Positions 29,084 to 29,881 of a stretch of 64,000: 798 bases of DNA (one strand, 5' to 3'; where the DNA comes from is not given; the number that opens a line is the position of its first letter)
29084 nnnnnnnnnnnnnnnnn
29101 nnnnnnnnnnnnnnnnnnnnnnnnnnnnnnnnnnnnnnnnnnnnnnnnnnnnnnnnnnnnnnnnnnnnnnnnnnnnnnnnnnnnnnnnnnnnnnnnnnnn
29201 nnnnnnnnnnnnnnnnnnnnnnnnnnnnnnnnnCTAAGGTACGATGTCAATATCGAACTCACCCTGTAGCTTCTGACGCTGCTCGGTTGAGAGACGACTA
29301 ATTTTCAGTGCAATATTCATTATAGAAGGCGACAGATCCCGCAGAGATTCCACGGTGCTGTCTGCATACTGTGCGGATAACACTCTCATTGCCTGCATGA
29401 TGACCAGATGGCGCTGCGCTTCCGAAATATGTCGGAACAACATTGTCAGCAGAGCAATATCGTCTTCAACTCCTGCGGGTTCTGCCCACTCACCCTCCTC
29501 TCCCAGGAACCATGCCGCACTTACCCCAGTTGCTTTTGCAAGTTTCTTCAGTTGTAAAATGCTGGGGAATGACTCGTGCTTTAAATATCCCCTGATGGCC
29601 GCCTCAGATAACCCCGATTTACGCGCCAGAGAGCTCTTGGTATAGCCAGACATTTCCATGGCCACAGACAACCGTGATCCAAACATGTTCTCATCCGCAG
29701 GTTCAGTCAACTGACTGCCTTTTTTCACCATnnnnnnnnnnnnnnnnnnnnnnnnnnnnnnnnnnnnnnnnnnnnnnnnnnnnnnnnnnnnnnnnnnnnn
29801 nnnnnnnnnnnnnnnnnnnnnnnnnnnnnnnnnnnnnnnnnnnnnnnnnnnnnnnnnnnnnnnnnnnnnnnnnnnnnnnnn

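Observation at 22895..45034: Three near-identical copies of a ~68%-GC SDR gene cassette, each beside a divergent DicA-like repressor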

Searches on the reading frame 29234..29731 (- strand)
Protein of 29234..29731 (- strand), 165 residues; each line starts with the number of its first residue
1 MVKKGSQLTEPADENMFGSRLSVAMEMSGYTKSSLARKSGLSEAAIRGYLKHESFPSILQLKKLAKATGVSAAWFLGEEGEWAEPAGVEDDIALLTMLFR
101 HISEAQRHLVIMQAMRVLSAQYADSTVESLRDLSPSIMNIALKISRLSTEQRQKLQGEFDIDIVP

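Call 11: search_protein_families(library=pfam, proteins=[window:29234-29731:-], max_evalue=0.01)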
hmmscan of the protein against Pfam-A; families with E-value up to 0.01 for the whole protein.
window:29234-29731:- (165 aa): 3 families
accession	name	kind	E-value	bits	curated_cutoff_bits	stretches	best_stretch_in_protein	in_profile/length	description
PF01381.28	HTH_3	-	1.3e-07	32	23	1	25-75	5-55/55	Helix-turn-helix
PF13443.12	HTH_26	-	0.00012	22.6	22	1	20-71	1-53/63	Cro/C1-type HTH DNA-binding domain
PF13560.12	HTH_31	-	0.005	17.6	27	1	17-72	2-58/64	Helix-turn-helix domain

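Call 101: search_protein_families(library=ncbifam, proteins=[window:29234-29731:-], max_evalue=0.001)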
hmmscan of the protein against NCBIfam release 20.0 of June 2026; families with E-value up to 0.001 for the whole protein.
window:29234-29731:- (165 aa): 5 families
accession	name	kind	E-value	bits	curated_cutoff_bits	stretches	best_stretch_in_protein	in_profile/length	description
NF041951.1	phage_RstR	subfamily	2.4e-07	31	80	1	16-110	2-92/108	RstR family transcriptional repressor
NF052239.1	antitox_spr1629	equivalog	1.8e-06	27.3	335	1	17-150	3-132/377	spr1629 family repressor/antitoxin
NF007408.0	PRK09943.1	equivalog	0.00014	21.5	211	1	16-97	7-88/185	HTH-type transcriptional regulator PuuR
NF006015.0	PRK08154.1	subfamily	0.00033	19.9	204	1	16-121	30-129/314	anaerobic benzoate catabolism transcriptional regulator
NF007257.0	PRK09706.1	subfamily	0.00044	20.1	101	1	13-90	2-81/135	transcriptional repressor DicA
